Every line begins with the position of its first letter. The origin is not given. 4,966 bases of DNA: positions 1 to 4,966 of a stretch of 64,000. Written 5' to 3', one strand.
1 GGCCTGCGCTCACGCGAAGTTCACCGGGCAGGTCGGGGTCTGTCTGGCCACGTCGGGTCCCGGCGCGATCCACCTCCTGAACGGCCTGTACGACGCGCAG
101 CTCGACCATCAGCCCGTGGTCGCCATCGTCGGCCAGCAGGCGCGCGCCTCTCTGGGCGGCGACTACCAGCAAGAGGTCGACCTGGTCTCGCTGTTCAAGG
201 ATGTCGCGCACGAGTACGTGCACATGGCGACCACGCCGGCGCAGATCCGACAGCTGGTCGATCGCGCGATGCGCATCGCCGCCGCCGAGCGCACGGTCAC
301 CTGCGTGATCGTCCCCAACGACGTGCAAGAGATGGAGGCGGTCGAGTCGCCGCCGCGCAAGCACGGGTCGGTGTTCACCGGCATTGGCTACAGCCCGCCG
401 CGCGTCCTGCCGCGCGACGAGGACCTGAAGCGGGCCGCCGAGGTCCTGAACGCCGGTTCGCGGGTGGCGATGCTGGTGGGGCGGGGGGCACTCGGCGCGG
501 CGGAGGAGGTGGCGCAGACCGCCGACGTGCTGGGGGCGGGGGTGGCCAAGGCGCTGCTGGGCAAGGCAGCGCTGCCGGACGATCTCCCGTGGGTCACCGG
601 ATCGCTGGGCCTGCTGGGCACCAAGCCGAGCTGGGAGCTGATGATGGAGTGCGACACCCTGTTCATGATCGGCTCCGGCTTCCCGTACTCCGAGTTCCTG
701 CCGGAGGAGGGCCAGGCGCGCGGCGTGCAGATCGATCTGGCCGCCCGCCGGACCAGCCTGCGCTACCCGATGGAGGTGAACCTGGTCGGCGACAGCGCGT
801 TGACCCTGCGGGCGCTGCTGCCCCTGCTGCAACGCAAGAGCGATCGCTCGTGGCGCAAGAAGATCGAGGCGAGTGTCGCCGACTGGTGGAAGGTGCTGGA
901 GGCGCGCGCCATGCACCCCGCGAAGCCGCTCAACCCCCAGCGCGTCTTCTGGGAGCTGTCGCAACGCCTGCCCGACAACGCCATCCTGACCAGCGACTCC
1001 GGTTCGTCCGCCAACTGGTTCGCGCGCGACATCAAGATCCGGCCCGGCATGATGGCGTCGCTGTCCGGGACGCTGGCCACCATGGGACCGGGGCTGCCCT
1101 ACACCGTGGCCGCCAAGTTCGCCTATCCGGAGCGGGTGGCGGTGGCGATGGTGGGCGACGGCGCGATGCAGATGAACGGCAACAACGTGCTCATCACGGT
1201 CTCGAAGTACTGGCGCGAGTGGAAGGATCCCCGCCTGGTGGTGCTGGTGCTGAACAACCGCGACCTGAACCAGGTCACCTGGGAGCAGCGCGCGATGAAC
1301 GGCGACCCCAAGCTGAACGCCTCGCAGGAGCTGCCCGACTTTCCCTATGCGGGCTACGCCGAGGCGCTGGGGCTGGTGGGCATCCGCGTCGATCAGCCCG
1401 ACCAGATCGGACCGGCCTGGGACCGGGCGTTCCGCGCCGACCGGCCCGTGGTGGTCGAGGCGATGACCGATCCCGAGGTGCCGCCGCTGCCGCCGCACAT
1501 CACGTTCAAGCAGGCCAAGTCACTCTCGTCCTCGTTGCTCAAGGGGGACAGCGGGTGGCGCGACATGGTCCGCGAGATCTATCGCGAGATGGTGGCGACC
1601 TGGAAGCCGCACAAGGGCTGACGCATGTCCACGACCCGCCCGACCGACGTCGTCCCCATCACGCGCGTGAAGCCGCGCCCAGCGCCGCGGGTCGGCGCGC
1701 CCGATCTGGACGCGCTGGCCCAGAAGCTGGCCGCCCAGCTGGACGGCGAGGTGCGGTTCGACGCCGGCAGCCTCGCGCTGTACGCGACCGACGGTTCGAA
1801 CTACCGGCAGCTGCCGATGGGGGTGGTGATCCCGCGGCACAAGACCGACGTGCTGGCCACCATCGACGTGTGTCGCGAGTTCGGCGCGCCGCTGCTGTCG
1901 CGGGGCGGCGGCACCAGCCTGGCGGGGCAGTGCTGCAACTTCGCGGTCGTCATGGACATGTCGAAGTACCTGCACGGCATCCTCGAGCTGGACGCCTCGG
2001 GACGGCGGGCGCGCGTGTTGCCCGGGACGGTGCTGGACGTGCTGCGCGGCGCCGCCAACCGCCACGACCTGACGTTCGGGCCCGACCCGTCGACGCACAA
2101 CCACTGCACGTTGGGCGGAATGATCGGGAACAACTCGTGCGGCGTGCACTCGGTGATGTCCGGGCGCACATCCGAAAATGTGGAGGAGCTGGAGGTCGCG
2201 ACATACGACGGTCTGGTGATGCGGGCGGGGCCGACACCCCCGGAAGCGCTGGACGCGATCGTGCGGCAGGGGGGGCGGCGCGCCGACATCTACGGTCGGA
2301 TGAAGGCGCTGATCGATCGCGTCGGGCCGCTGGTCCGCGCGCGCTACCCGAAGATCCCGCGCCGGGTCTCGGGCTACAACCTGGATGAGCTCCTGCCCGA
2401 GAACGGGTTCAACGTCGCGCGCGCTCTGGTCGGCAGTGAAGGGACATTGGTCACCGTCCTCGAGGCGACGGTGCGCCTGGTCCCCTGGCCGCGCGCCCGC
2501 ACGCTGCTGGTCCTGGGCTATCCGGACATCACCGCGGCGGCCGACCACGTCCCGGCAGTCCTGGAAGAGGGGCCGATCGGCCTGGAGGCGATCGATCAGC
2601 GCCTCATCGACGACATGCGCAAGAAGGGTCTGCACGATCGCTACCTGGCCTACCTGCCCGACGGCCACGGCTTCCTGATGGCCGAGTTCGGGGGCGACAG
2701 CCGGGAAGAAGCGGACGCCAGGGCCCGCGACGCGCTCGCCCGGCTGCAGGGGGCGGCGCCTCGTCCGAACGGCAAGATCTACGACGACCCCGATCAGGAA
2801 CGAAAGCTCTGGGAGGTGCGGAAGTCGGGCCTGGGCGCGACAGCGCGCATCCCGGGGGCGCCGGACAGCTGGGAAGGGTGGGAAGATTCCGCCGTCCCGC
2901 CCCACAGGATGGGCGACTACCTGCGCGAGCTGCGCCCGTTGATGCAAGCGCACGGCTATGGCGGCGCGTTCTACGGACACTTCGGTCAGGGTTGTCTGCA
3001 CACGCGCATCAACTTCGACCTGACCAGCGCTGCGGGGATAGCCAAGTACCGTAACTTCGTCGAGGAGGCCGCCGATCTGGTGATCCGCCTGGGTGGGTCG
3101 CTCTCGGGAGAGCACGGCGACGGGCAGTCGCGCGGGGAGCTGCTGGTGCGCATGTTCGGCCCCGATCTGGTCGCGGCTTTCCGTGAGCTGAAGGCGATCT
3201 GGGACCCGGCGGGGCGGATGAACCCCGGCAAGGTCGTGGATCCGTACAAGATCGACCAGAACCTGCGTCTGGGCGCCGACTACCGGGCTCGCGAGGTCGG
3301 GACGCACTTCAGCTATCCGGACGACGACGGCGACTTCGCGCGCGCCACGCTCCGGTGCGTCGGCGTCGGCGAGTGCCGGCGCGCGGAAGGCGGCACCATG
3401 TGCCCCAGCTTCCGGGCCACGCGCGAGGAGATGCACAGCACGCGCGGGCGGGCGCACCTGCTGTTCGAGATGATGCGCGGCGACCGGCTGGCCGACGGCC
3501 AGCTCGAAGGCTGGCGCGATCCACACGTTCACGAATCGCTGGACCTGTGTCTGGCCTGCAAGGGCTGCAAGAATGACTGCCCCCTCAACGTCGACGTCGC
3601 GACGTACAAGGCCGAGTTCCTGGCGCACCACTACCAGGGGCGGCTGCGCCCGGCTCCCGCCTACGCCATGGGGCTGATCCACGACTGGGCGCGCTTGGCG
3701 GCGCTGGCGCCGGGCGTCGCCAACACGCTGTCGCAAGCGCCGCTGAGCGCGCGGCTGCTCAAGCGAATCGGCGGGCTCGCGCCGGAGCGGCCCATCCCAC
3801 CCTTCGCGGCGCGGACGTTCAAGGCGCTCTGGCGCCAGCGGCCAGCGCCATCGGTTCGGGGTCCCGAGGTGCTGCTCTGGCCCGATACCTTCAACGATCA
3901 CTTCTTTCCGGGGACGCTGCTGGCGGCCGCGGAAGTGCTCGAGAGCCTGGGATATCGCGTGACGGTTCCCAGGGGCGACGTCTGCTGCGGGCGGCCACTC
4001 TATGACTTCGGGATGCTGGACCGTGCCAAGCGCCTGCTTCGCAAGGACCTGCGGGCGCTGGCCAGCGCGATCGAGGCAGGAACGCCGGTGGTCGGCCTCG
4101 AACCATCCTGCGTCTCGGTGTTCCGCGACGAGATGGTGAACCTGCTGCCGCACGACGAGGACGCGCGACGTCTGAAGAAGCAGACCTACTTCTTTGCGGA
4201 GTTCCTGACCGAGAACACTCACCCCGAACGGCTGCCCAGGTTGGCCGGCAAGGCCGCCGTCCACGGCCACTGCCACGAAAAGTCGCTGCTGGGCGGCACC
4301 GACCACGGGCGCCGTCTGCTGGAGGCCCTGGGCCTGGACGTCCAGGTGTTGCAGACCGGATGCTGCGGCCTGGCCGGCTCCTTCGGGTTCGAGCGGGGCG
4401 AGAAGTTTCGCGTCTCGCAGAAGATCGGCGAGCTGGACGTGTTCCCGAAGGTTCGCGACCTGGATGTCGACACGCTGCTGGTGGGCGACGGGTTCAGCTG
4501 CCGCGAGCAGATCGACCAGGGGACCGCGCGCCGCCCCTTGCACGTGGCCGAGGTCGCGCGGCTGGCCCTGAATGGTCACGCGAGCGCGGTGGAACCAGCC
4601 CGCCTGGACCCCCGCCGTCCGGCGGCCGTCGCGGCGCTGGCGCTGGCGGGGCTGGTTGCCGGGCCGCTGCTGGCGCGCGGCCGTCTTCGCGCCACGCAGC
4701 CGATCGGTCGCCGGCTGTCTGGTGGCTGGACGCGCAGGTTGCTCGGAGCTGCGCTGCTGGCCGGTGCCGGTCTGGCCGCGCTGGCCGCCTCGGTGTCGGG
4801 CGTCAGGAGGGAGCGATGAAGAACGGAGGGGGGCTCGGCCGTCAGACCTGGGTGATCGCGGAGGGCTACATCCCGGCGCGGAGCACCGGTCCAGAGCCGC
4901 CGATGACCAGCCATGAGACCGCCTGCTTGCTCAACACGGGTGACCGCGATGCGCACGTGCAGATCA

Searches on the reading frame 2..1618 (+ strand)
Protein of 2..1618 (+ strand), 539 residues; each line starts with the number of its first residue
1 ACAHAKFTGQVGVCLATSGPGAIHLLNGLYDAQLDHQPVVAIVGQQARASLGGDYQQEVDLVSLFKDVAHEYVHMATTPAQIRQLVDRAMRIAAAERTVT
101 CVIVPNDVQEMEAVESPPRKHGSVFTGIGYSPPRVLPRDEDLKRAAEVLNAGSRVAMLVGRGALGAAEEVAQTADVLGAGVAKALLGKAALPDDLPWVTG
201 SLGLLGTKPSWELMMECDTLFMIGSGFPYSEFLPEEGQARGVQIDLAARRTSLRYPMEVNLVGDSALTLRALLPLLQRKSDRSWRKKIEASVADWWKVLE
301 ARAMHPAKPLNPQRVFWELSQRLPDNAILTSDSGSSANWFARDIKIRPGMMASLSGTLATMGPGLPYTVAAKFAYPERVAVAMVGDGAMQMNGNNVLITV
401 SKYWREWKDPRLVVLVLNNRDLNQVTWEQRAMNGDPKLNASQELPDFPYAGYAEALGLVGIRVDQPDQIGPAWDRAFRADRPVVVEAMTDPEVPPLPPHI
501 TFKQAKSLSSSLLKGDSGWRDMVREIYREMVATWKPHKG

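Call 106: search_protein_families(library=pfam, proteins=[window:2-1618:+], max_evalue=0.00001)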
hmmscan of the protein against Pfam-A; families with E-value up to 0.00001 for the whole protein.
window:2-1618:+ (539 aa): 3 families
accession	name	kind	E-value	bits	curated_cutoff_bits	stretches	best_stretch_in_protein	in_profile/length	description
PF02775.26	TPP_enzyme_C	-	9.7e-27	94.1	21.9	1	332-486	1-150/151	Thiamine pyrophosphate enzyme, C-terminal TPP binding domain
PF00205.28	TPP_enzyme_M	-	6.4e-24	84.7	30.4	1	142-272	1-137/137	Thiamine pyrophosphate enzyme, central domain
PF02776.23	TPP_enzyme_N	-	3e-15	56.5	26.8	1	1-63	55-118/119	Thiamine pyrophosphate enzyme, N-terminal TPP binding domain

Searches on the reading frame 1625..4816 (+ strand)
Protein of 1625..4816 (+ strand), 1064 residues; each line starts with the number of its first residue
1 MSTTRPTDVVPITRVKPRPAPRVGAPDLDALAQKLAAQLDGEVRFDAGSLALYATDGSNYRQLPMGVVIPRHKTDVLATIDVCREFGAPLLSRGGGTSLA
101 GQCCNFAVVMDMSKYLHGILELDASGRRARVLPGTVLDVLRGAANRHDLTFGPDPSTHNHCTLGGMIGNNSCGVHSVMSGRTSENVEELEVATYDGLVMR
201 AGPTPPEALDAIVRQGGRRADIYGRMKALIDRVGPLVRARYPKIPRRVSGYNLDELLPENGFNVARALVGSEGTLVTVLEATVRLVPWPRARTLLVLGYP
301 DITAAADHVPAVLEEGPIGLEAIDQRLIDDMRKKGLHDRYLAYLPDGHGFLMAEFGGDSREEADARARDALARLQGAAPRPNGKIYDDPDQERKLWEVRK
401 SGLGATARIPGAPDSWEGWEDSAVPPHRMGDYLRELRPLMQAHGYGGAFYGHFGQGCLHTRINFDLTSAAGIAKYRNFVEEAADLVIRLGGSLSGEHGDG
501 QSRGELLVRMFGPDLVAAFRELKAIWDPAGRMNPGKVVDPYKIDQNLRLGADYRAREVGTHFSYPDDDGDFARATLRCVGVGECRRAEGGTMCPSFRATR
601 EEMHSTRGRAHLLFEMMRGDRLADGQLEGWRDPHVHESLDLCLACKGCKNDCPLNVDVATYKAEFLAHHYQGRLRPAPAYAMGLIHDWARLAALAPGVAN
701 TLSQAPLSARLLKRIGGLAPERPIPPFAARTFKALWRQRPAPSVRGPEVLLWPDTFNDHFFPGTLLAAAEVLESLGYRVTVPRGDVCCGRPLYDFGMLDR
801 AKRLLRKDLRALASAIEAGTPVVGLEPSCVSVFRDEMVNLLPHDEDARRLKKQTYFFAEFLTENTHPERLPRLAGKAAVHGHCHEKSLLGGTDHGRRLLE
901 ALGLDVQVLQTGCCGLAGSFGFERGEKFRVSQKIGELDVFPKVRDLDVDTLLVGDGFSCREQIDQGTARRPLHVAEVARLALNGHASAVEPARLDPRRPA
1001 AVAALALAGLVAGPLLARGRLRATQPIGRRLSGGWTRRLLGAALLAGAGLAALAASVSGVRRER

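Call 106: search_protein_families(library=pfam, proteins=[window:1625-4816:+], max_evalue=0.00001)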
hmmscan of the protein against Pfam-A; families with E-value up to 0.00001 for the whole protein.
window:1625-4816:+ (1064 aa): 4 families
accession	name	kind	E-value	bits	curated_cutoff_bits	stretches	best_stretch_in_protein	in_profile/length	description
PF02913.24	FAD-oxidase_C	-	3e-50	171.7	21.2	1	289-537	2-248/248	FAD linked oxidases, C-terminal domain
PF01565.28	FAD_binding_4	-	4.5e-33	114.3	26.4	1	65-201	2-138/139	FAD binding domain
PF02754.22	CCG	-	5.1e-08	33.4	20.6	0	759-833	12-84/85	Cysteine-rich domain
PF13183.11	Fer4_8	-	5.4e-08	33.7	27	1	576-656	3-68/68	4Fe-4S dicluster domain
